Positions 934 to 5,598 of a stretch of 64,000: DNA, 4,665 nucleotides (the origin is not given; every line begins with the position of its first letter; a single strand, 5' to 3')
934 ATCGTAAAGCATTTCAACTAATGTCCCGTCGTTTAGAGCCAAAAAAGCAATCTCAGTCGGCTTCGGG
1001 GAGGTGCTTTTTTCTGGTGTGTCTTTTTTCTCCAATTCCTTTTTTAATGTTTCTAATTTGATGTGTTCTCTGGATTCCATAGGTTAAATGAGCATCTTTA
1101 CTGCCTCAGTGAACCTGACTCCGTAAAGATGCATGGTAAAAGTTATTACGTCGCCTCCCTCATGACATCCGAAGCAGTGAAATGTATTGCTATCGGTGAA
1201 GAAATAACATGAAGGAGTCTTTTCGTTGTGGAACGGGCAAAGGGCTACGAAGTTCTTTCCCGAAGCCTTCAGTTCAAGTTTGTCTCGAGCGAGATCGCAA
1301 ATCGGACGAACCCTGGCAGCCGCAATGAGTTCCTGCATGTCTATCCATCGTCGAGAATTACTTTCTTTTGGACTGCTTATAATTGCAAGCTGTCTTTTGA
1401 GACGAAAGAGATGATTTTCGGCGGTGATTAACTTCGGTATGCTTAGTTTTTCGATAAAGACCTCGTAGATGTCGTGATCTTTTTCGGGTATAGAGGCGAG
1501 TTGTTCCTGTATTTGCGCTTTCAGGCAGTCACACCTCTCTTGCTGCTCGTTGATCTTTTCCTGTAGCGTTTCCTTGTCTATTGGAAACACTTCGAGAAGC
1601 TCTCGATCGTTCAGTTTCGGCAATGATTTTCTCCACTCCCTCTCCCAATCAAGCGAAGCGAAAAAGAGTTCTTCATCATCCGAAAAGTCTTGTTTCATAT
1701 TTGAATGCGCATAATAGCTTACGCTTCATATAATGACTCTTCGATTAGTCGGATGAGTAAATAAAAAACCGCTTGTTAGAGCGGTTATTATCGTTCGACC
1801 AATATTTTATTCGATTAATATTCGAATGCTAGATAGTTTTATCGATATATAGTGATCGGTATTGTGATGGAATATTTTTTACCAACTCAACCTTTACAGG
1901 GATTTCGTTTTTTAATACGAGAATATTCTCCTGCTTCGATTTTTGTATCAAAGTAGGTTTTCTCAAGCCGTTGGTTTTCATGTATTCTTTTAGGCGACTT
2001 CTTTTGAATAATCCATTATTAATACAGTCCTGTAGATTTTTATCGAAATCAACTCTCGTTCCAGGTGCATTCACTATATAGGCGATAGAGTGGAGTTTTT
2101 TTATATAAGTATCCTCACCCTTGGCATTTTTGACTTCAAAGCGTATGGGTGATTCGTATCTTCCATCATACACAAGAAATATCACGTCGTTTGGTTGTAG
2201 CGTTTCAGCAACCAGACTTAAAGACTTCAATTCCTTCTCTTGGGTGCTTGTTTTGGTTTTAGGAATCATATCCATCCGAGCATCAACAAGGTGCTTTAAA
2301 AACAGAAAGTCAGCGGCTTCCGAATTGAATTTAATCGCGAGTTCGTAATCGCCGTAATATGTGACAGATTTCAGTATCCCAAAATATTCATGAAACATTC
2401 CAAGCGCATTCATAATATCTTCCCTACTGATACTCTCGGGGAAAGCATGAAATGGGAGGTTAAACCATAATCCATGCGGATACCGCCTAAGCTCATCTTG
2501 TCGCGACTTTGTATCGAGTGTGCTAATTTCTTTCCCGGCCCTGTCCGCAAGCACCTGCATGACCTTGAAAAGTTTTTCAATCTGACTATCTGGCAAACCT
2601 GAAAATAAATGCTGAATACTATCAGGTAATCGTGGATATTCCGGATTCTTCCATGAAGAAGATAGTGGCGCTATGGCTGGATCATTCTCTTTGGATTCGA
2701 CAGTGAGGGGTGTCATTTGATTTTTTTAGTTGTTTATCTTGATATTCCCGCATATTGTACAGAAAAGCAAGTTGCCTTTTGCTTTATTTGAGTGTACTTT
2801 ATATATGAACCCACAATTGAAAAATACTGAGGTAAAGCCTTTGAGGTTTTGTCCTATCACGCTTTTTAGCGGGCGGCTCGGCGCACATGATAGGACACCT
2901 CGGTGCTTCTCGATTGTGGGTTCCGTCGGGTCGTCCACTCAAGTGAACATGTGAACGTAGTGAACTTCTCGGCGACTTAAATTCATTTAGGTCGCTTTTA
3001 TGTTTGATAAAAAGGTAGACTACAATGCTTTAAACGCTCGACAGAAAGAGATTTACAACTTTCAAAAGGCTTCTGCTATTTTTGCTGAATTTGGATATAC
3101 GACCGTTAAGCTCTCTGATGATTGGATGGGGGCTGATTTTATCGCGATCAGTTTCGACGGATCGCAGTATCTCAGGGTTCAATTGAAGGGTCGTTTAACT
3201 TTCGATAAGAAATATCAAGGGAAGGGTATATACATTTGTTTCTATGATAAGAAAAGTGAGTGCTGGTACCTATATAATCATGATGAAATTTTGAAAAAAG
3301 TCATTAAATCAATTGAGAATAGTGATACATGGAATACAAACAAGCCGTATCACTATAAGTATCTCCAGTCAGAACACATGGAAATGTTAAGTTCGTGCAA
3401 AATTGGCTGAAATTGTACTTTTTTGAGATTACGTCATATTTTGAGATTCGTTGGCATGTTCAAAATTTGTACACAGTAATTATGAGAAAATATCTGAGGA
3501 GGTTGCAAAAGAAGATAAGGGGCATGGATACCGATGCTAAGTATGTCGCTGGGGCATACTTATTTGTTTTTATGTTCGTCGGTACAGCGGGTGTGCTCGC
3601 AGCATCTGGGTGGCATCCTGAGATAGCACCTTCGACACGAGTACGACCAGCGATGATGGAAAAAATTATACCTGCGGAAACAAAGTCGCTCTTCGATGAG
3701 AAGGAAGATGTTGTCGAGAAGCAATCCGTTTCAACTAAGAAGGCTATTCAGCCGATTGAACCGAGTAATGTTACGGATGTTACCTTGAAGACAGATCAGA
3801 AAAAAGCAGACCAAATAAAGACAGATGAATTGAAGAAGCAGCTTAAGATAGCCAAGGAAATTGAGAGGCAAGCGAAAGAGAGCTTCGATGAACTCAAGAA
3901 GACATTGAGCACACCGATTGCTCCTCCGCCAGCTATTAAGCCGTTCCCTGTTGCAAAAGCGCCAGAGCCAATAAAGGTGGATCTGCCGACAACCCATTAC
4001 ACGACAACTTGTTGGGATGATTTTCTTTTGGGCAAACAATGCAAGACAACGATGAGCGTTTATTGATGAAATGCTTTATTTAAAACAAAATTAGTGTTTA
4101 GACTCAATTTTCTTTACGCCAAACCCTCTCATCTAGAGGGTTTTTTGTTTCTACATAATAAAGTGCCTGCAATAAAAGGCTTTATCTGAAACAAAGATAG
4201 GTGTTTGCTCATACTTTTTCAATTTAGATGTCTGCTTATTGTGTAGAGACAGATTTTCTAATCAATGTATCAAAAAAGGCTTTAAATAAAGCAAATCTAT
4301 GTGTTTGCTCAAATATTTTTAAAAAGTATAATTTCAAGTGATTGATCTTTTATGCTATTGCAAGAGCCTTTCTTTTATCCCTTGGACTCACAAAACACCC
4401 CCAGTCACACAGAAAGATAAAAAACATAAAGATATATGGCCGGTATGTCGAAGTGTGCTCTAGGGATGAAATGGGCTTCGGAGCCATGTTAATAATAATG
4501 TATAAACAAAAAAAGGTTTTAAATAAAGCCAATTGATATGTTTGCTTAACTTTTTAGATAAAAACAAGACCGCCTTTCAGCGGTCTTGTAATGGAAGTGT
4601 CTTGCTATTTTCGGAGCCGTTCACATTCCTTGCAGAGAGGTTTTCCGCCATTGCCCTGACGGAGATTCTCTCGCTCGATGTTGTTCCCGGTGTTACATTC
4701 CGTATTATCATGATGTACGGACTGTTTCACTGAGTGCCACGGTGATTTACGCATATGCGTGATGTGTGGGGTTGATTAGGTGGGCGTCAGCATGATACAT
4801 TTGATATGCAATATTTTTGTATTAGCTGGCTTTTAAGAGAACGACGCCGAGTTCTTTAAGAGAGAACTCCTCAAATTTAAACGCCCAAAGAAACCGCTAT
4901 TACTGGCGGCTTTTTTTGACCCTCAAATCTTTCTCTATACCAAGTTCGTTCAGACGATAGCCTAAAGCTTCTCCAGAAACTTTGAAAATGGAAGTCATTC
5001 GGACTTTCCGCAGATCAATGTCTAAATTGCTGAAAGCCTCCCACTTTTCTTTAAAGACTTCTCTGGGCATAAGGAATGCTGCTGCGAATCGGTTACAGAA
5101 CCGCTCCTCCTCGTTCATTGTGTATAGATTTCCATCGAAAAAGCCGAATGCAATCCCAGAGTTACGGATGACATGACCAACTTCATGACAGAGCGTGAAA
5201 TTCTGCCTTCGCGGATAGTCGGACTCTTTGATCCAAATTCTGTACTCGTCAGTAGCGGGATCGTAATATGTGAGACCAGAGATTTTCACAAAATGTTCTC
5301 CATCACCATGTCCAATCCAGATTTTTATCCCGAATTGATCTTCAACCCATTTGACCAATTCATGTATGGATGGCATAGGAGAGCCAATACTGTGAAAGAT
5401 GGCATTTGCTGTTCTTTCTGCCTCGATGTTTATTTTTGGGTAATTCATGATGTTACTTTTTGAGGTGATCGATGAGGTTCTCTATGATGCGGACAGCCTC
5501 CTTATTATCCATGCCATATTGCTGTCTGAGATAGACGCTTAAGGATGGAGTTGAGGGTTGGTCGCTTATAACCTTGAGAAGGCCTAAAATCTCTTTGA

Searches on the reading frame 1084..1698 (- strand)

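Call 9: search_protein_families(library=pfam, proteins=[window:1084-1698:-])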
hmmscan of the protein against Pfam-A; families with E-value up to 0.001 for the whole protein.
window:1084-1698:- (204 aa): 1 family
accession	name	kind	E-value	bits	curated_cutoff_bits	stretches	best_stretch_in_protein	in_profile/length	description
PF01807.25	Zn_ribbon_DnaG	-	2.2e-24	85.6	24.9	1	132-203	14-85/98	CHC2 zinc finger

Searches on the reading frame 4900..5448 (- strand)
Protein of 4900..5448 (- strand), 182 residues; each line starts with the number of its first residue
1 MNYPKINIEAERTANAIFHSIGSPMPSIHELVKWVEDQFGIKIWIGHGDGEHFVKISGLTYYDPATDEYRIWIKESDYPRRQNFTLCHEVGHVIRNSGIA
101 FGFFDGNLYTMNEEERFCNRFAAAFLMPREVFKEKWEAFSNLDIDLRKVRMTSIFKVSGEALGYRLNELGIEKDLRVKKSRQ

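Call 9: search_protein_families(library=pfam, proteins=[window:4900-5448:-])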
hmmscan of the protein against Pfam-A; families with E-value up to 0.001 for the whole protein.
window:4900-5448:- (182 aa): 1 family
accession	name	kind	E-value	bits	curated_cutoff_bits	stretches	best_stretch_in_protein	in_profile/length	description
PF06114.19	Peptidase_M78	-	1.2e-18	67.5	22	1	65-167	26-123/123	IrrE N-terminal-like domain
